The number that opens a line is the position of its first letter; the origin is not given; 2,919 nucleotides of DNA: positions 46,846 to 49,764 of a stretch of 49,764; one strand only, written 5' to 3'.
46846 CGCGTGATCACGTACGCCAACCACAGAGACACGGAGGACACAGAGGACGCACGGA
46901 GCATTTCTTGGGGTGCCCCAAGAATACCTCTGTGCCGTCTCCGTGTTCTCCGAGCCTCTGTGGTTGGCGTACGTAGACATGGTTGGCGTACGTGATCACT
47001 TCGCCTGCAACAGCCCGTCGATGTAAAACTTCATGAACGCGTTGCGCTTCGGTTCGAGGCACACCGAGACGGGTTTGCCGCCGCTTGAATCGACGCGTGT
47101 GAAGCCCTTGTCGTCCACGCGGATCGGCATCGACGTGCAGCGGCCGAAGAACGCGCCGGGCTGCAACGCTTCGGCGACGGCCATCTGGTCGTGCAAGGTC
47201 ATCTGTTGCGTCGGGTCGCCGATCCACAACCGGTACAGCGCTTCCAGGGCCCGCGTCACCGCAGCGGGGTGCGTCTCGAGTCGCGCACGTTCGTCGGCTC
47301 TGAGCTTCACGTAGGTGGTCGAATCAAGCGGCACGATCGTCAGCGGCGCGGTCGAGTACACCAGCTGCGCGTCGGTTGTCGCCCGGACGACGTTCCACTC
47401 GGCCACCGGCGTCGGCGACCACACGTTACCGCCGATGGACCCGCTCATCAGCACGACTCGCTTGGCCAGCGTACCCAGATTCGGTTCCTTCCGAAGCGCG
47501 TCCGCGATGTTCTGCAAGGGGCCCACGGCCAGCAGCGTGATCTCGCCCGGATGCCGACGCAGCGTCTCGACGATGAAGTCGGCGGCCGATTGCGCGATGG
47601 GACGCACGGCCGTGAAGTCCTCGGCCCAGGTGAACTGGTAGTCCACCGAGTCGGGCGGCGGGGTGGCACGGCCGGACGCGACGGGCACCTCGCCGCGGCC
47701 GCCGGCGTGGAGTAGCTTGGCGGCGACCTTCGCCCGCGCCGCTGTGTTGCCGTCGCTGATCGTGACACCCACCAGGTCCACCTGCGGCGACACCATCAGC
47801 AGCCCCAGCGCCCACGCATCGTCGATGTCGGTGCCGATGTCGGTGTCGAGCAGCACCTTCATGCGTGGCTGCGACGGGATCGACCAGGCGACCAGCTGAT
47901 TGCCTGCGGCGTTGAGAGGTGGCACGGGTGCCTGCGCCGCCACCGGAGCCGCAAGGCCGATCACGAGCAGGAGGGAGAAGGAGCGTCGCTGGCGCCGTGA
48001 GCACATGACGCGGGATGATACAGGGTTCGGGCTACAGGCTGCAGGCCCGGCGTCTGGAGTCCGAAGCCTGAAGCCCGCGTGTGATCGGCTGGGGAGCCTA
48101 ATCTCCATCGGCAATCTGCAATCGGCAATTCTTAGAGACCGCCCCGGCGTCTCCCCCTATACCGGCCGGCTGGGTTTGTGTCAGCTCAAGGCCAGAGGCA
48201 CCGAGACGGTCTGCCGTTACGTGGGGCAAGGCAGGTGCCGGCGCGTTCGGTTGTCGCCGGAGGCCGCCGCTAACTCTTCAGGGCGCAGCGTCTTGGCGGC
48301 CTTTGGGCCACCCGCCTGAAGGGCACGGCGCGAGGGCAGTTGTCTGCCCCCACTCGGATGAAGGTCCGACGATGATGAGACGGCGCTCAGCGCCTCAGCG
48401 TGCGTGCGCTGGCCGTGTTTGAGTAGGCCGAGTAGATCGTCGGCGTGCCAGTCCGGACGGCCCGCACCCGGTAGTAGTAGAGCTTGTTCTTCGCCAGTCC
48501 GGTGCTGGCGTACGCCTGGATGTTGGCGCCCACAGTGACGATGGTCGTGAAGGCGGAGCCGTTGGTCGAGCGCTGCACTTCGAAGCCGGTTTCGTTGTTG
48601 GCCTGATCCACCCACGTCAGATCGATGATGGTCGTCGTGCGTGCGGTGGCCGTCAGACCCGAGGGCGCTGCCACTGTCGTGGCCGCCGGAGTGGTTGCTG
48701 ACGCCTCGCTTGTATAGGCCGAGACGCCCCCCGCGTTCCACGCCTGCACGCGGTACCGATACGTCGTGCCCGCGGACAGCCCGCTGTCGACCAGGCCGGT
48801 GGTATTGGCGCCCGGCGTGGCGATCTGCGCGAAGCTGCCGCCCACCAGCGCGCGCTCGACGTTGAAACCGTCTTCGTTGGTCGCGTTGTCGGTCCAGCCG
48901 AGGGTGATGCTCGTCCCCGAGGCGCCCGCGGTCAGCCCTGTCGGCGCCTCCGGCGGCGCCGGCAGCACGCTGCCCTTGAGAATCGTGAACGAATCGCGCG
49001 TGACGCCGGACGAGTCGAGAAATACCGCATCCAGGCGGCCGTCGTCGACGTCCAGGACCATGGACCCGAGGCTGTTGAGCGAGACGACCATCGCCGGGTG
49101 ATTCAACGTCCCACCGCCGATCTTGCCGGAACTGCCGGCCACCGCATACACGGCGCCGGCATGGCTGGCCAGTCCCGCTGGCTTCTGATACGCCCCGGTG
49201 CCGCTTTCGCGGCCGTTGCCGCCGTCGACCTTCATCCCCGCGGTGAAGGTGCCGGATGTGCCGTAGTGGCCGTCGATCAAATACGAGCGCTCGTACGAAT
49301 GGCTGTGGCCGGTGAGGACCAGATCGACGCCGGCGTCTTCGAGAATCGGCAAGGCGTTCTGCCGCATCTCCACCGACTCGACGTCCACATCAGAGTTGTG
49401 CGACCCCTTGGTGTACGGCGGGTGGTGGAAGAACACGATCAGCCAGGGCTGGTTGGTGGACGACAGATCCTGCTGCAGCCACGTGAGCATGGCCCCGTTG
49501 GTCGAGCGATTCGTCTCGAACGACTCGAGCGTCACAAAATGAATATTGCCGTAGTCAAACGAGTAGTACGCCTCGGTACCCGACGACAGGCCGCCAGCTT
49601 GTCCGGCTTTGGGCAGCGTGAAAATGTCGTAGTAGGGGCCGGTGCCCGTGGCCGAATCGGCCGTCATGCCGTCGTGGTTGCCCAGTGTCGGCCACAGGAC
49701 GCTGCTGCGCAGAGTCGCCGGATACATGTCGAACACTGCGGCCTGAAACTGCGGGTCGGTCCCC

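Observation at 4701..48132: Intergenic spacers are systematically filled with 7-, 9- and 10-nt tandem arrays from a few recurring families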

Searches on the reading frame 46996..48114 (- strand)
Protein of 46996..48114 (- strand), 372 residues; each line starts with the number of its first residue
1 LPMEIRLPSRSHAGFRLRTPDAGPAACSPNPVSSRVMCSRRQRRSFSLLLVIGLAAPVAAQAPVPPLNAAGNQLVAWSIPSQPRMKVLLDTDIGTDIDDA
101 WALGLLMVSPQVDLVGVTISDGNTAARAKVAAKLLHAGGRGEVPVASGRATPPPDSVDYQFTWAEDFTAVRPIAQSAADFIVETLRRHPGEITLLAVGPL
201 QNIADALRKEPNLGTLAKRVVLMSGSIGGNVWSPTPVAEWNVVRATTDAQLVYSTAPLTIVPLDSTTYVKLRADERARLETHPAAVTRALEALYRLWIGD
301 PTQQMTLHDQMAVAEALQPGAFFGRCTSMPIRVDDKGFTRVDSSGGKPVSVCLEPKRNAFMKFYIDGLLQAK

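Call 65: search_protein_families(library=pfam, proteins=[window:46996-48114:-])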
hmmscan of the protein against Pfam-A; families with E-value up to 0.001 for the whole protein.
window:46996-48114:- (372 aa): 1 family
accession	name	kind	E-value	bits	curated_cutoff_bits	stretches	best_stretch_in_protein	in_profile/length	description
PF01156.24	IU_nuc_hydro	-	2.6e-47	162.4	34.2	1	87-361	1-296/297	Inosine-uridine preferring nucleoside hydrolase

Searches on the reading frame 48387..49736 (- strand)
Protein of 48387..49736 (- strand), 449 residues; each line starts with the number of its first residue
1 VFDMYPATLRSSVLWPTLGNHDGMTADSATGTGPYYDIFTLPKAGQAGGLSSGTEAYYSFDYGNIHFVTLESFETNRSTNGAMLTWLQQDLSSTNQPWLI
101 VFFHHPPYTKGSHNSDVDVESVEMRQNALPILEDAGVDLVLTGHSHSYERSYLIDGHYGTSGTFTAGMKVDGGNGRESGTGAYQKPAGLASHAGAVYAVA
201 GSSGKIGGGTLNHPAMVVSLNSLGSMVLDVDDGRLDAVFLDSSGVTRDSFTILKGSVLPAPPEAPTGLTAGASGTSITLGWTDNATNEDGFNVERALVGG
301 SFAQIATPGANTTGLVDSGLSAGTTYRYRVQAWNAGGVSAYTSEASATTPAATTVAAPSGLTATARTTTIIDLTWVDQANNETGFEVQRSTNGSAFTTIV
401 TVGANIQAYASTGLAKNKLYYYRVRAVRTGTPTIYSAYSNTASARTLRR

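Call 65: search_protein_families(library=pfam, proteins=[window:48387-49736:-])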
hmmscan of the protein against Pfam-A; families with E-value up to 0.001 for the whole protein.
window:48387-49736:- (449 aa): 2 families
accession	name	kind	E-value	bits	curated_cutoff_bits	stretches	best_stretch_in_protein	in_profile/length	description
PF00041.27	fn3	-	4.7e-14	52.8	25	2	264-345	2-81/84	Fibronectin type III domain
PF00149.33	Metallophos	-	2e-11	45.1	21.5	1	15-148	64-191/191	Calcineurin-like phosphoesterase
